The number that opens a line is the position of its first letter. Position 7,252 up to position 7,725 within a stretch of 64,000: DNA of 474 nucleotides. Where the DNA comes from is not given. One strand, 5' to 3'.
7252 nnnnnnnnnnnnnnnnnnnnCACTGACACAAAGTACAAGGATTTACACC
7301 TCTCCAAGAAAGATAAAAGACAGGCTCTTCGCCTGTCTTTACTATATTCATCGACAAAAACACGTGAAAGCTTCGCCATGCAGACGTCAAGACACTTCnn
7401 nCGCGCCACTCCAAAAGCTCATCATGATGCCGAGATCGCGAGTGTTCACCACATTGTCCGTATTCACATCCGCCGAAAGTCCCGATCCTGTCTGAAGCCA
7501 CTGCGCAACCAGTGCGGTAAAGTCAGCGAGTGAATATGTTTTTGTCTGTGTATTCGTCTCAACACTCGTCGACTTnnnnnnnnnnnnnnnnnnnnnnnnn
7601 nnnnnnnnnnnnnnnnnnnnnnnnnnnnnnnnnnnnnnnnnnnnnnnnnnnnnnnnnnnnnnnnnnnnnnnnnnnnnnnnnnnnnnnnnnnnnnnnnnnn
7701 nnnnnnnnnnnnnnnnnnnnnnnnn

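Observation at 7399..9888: Adjacent cohesin-like and dockerin-like genes, a possible minimal cohesin-dockerin surface scaffold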

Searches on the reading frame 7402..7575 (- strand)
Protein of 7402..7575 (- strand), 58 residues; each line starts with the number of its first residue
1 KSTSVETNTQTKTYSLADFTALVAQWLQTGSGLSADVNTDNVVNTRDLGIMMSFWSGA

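Call 14: search_solved_structures(query=A2, max_evalue=10, show_alignments=3)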
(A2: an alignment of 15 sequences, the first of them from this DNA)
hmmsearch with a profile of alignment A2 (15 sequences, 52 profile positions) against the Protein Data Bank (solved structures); distinct sequences matched with E-value up to 10: 18.
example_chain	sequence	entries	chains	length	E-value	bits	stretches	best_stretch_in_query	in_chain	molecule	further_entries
6kg9_A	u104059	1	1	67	8.6e-06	28.6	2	27-47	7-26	And cellulose-binding endoglucanase family 9 CelL ortholog dockerin domain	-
1daq_A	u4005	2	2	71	0.00029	23.7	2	28-45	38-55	ENDOGLUCANASE SS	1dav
2mte_A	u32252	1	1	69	0.00034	23.5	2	28-45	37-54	Cellulose 1,4-beta-cellobiosidase (reducing end) CelS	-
2y3n_B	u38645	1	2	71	0.00049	23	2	26-45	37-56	CELLULOSOMAL FAMILY-48 PROCESSIVE GLYCOSIDE HYDROLASE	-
6kgc_B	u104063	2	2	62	0.00061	22.7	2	28-47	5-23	And cellulose-binding endoglucanase family 9 CelL ortholog dockerin domain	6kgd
6kge_D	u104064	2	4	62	0.00066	22.6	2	27-42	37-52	And cellulose-binding endoglucanase family 9 CelL ortholog dockerin domain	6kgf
4fl4_A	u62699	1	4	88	0.0035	20.3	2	23-45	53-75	Glycoside hydrolase family 9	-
4dh2_B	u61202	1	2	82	0.0037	20.2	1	20-45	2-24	Dockerin type 1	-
4cj0_A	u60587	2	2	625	0.0041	20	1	23-45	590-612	ENDOGLUCANASE D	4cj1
1clc_A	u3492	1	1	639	0.0044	19.9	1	23-45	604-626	ENDOGLUCANASE CELD; EC: 3.2.1.4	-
5nrk_B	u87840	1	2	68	0.057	16.4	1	28-46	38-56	DocCel5: Type I dockerin repeat domain from A. cellulolyticus family 5 endoglucanase WP_01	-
5nrm_B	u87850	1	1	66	0.073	16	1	28-46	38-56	DocCel5: Type I dockerin repeat domain from A. cellulolyticus family 5 endoglucanase WP_01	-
2vn6_B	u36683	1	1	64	0.097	15.6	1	30-45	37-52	ENDOGLUCANASE A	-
2vn5_B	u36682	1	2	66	0.18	14.8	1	30-45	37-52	ENDOGLUCANASE A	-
8ajy_B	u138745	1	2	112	0.96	12.4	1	25-41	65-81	Dockerin from ScaH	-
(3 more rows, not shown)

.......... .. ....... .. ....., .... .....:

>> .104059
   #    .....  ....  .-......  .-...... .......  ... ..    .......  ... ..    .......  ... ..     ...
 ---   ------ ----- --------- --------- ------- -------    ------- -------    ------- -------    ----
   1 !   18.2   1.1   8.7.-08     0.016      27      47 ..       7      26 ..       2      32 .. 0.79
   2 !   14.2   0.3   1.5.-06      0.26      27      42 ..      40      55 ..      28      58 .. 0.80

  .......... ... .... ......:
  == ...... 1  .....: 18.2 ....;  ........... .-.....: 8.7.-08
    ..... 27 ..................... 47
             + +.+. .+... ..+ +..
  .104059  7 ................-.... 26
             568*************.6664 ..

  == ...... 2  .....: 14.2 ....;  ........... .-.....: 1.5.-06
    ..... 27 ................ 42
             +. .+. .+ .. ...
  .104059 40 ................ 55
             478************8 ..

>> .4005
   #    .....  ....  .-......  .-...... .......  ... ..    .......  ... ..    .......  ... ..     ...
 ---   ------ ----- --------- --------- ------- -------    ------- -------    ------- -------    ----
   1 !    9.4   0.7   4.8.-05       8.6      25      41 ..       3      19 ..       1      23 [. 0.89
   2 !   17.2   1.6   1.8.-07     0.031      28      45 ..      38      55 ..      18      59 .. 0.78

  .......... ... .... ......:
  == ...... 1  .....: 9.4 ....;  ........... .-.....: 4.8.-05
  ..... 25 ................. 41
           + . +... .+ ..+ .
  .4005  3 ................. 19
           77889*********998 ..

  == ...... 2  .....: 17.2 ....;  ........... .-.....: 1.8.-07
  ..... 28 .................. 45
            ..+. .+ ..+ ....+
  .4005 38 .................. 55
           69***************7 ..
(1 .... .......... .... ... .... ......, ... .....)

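Call 23: find_related_loci(query=A2, collection=genome_contigs, flank=10000)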
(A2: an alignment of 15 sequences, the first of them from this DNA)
Query A2 (52 aa) in genome_contigs; peptide patterns used: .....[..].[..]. (x = any residue, [..] = any of these).
40 stretches matched a pattern; 34 encode a relative of the query (tblastn E <= 1e-3); 31 distinct loci.
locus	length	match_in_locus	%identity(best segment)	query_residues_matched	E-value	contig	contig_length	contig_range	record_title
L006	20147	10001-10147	86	2-50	9e-26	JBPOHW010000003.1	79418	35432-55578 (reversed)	MAG: Candidatus Moraniibacteriota bacterium isolate MAG_322 c_000000394490, whole genome shotgun sequence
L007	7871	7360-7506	90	2-50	8e-26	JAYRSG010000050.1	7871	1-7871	MAG: Candidatus Moraniibacteriota bacterium isolate XM1_ASGE3bin.7 k141_286117, whole genome shotgun sequence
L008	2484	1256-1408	76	2-52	2e-23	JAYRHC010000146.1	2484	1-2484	MAG: Candidatus Woesebacteria bacterium isolate SZ_szas25bin.14 k141_1563046, whole genome shotgun sequence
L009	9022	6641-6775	62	6-50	3e-16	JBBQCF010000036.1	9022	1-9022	MAG: Candidatus Moraniibacteriota bacterium isolate Co_metawrap_1272 Cmw_1272_k141_28534412_length_9022_cov_10.8752, who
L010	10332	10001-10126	67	8-49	4e-15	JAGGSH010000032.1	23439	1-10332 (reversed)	MAG: bacterium isolate AUK017 PB_MANV_017_c_000000000218, whole genome shotgun sequence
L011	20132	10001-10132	64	6-49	2e-14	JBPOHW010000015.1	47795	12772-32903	MAG: Candidatus Moraniibacteriota bacterium isolate MAG_322 c_000000394496, whole genome shotgun sequence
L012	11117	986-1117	59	6-49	2e-14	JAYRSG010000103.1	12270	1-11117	MAG: Candidatus Moraniibacteriota bacterium isolate XM1_ASGE3bin.7 k141_627506, whole genome shotgun sequence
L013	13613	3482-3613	64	7-50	2e-14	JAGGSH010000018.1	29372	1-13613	MAG: bacterium isolate AUK017 PB_MANV_017_c_000000000149, whole genome shotgun sequence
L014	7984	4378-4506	64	6-49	5e-14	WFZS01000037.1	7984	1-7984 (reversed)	MAG: Bacteroidales bacterium isolate S143_28 k151_169859, whole genome shotgun sequence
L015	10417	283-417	59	6-51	9e-14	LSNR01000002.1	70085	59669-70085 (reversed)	MAG: Parcubacteria group bacterium M6-OD1-3 Contig53, whole genome shotgun sequence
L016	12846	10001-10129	59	6-49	3e-13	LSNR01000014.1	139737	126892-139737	MAG: Parcubacteria group bacterium M6-OD1-3 Contig6375, whole genome shotgun sequence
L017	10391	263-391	59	6-49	4e-13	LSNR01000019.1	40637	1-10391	MAG: Parcubacteria group bacterium M6-OD1-3 Contig9918, whole genome shotgun sequence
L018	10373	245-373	56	7-49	4e-13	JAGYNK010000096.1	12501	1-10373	MAG: Candidatus Moraniibacteriota bacterium isolate M55B143 k51_436781_flag_0_multi_29.8294_len_12501, whole genome shot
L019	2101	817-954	59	7-50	1e-12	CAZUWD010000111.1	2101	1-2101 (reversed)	MAG TPA_asm: uncultured Bdellovibrionales bacterium isolate SRP257756_co1_220 genome assembly, contig: NODE_53997_length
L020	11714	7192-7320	61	7-50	1e-12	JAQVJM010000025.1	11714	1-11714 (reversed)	MAG: Candidatus Moraniibacteriota bacterium isolate STE_63 NODE_13693_length_11714_cov_16.207129_Sandtown_E, whole genom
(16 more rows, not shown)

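Call 27: search_protein_families(library=pfam, alignment_id=A4, max_evalue=0.01)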
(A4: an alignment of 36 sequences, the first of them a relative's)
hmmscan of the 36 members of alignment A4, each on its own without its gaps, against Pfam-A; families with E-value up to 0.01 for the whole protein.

A. member 1, L023:785-2758:+ (658 aa): 1 family
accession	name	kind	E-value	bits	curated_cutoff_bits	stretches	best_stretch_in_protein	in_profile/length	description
PF17161.10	DUF5123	-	1.3e-05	26.7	35.1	1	442-550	3-105/113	Domain of unknown function (DUF5123)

B. families by the number of members that match (of 36 scanned): 15 families
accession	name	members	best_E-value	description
PF13229.12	Beta_helix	5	2e-13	Right handed beta helix region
PF17161.10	DUF5123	4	1e-07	Domain of unknown function (DUF5123)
PF00404.24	Dockerin_1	4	0.00097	Dockerin type I domain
PF00041.27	fn3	3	3.2e-35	Fibronectin type III domain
PF05048.19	NosD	2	4.9e-06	Periplasmic copper-binding protein (NosD)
PF01833.30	TIG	2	0.00085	IPT/TIG domain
PF14099.13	Polysacc_lyase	2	0.0067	Polysaccharide lyase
PF05345.18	He_PIG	1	1.1e-15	Putative Ig domain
PF18370.7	RGI_lyase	1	4.8e-15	Rhamnogalacturonan I lyases beta-sheet domain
PF25788.1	Ig_Rha78A_N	1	1.9e-09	Rha78A-like, N-terminal immunoglobulin domain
PF06486.16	DUF1093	1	1.7e-07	Protein of unknown function (DUF1093)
PF25523.1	Ig_RIMBP2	1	2.2e-06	RIMBP2-like, immunoglobulin-like domain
PF00963.24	Cohesin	1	7.5e-05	Cohesin domain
PF16656.11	Pur_ac_phosph_N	1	0.00082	Purple acid Phosphatase, N-terminal domain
PF24381.1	DUF7537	1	0.0064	Family of unknown function (DUF7537)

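Call 49: predict_structure(alignment_id=A7)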
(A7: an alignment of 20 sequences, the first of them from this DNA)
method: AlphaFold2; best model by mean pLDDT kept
length: 58 residues; sequences in the alignment: 20
mean_pLDDT: 61.5   pTM: 0.33
mean pLDDT of the five models: 61.5, 59.7, 58.6, 55.7, 52.3
residues with pLDDT >= 90: 0; 70-90: 20; 50-70: 21; < 50: 17
segments of 3 or more residues with pLDDT < 50: 32-34, 47-58
pLDDT, mean of each block of 10 residues (from residue 1): 66 81 71 51 51 45
secondary structure, 60 per line:
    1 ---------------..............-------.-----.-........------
elements in order: H16-29 H45-52

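Call 51: search_protein_representatives(alignment_id=A7)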
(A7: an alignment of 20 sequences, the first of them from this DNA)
Query: 20 sequences, 52 profile positions. Proteins with E-value up to 0.001 (for the whole library): 2276; up to 1e-10: 164; up to 1e-30: 0. The best 150 are listed.
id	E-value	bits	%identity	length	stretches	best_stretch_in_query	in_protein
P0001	2.9e-29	116.6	-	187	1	2-52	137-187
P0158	9.9e-23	95.7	-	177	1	2-52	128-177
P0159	1.2e-21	92.2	-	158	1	2-50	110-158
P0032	3.1e-21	90.9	-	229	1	1-50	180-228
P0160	8.6e-20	86.3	-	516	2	6-50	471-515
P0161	6.0e-19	83.6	-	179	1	5-49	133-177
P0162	2.9e-18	81.4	-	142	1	2-51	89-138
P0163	3.6e-18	81.1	-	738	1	6-50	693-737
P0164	5.8e-18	80.4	-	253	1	3-50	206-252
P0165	7.0e-18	80.1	-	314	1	4-50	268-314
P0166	8.6e-18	79.9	-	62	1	5-50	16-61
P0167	1.1e-17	79.6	-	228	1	1-50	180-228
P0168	1.5e-17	79.1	-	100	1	5-50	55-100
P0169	1.5e-17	79.1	-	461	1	7-50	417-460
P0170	1.6e-17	79.0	-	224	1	5-52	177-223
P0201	6.6e-15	70.6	-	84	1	9-50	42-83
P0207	1.3e-14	69.7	-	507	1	9-50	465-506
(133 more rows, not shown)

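Call 55: search_protein_families(library=pfam, alignment_id=A8, max_evalue=0.001)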
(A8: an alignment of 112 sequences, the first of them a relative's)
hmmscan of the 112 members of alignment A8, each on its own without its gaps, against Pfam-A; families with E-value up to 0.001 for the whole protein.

A. member 1, P0158 (177 aa): 3 families
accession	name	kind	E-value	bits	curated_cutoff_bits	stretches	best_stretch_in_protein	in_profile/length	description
PF00041.27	fn3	-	7.3e-08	33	25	1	46-116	2-75/84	Fibronectin type III domain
PF18370.7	RGI_lyase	-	1.1e-06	29.3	27.8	1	49-113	9-73/86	Rhamnogalacturonan I lyases beta-sheet domain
PF00404.24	Dockerin_1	-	0.00024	21.7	22.9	1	137-171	13-53/57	Dockerin type I domain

B. families by the number of members that match (of 112 scanned): 39 families (the first 25 are shown)
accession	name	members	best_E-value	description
PF00963.24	Cohesin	21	1.3e-18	Cohesin domain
PF00404.24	Dockerin_1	16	8.2e-07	Dockerin type I domain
PF00041.27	fn3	11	5.3e-37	Fibronectin type III domain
PF16656.11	Pur_ac_phosph_N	8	5.3e-12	Purple acid Phosphatase, N-terminal domain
PF14099.13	Polysacc_lyase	5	7.4e-26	Polysaccharide lyase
PF18370.7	RGI_lyase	5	8.6e-19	Rhamnogalacturonan I lyases beta-sheet domain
PF22633.2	F5_F8_type_C_2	3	2e-27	NedA-like, galactose-binding domain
PF00754.31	F5_F8_type_C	3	1.5e-26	F5/8 type C domain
PF13290.12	CHB_HEX_C_1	3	5.5e-25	Chitobiase/beta-hexosaminidase C-terminal domain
PF13287.12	Fn3_assoc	3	2.2e-17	Fn3 associated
PF25788.1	Ig_Rha78A_N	3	2.2e-11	Rha78A-like, N-terminal immunoglobulin domain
PF05345.18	He_PIG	2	5.3e-16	Putative Ig domain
PF12708.12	Pect-lyase_RHGA_epim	2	8.1e-11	Rhamnogalacturonase A/epimerase, pectate lyase-like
PF13229.12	Beta_helix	2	7.4e-09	Right handed beta helix region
PF25523.1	Ig_RIMBP2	2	9.7e-09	RIMBP2-like, immunoglobulin-like domain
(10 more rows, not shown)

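Call 62: search_protein_families(library=pfam, proteins=[P0207, P0201, L011:7937-10135:+], max_evalue=0.01)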
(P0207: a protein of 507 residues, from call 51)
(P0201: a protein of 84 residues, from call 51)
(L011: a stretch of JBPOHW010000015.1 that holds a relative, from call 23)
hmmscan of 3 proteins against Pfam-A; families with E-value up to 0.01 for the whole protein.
P0207 (507 aa): 2 families
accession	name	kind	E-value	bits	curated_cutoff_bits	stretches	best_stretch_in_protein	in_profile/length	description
PF00404.24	Dockerin_1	-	2.6e-05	24.8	22.9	1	456-502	2-53/57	Dockerin type I domain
PF00036.39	EF-hand_1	-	0.0027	17.6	25.4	0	456-473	9-26/29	EF hand domain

P0201 (84 aa): 3 families
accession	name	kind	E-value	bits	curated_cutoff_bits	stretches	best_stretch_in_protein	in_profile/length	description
PF00404.24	Dockerin_1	-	4.8e-07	30.3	22.9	1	32-79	1-53/57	Dockerin type I domain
PF00036.39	EF-hand_1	-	0.00018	21.2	25.4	0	34-51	10-27/29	EF hand domain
PF13405.12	EF-hand_6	-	0.0036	17.3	25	0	34-51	10-27/30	EF-hand domain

L011:7937-10135:+ (733 aa): 5 families
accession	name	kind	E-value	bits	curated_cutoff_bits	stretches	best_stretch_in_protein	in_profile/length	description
PF00041.27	fn3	-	3.2e-35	120.6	25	5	512-592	2-83/84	Fibronectin type III domain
PF18370.7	RGI_lyase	-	4.8e-15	56.1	27.8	2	229-299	9-81/86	Rhamnogalacturonan I lyases beta-sheet domain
PF25788.1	Ig_Rha78A_N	-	1.9e-09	38.1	27.4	0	331-406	21-102/105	Rha78A-like, N-terminal immunoglobulin domain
PF06486.16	DUF1093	-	1.7e-07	32.2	26.3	0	650-675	21-45/81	Protein of unknown function (DUF1093)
PF25523.1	Ig_RIMBP2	-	2.2e-06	28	27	0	622-649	32-59/105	RIMBP2-like, immunoglobulin-like domain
